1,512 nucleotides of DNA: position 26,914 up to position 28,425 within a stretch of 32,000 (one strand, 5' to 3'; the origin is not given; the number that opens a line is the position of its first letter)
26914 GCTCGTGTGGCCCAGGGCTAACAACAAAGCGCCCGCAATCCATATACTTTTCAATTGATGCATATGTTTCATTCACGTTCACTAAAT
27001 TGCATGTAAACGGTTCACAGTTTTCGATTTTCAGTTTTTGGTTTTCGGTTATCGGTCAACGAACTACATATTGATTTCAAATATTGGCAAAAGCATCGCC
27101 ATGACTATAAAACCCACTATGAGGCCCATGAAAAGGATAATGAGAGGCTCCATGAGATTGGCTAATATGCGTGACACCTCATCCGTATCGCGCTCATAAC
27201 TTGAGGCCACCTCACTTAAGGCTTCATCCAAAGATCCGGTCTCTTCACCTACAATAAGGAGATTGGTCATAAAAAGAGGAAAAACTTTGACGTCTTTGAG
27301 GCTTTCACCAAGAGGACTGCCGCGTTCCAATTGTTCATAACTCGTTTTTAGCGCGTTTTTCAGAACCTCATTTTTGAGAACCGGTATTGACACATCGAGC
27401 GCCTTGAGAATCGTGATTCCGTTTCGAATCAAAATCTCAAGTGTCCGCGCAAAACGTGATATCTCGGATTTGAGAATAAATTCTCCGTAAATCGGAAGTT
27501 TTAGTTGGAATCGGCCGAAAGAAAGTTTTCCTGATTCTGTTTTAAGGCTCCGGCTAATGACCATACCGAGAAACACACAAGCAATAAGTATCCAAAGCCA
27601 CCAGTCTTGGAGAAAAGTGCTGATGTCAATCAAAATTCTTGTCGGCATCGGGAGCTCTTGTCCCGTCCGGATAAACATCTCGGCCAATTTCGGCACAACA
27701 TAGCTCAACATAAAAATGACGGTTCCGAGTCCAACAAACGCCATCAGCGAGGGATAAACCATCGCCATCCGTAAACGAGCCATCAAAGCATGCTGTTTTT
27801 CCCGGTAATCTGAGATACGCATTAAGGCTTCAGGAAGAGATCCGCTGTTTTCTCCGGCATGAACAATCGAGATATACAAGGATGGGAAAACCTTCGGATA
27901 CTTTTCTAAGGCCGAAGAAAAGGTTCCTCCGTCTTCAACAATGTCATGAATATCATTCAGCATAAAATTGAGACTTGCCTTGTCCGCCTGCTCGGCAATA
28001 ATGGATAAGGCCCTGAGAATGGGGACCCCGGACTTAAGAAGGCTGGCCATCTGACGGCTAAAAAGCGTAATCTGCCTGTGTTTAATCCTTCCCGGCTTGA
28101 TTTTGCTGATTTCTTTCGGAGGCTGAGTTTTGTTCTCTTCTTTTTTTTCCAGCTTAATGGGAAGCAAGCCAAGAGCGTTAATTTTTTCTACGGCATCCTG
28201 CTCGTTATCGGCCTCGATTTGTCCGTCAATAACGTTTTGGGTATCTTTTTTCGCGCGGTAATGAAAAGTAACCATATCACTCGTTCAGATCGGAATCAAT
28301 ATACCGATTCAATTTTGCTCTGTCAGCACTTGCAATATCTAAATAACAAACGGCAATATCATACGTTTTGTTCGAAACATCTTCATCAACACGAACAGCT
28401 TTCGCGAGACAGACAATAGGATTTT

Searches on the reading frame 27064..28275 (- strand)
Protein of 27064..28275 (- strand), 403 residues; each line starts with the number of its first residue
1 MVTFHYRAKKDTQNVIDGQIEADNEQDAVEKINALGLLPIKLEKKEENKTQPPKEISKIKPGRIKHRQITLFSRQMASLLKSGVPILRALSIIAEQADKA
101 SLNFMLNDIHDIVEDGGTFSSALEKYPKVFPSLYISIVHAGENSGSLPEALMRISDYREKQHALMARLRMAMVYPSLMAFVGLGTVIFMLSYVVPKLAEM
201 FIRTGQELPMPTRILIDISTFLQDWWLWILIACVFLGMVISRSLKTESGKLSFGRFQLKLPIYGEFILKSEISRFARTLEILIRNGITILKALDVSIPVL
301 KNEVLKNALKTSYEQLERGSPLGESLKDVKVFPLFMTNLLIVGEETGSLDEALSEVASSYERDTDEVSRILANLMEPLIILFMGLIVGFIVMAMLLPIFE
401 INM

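Call 4: search_protein_families(library=pfam, proteins=[window:27064-28275:-], max_evalue=0.01)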
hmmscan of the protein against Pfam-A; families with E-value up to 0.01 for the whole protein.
window:27064-28275:- (403 aa): 1 family
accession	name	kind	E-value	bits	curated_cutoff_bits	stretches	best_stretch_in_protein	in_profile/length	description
PF00482.28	T2SSF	-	3.5e-60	201.9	25.2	2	72-195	1-125/125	Type II secretion system (T2SS), protein F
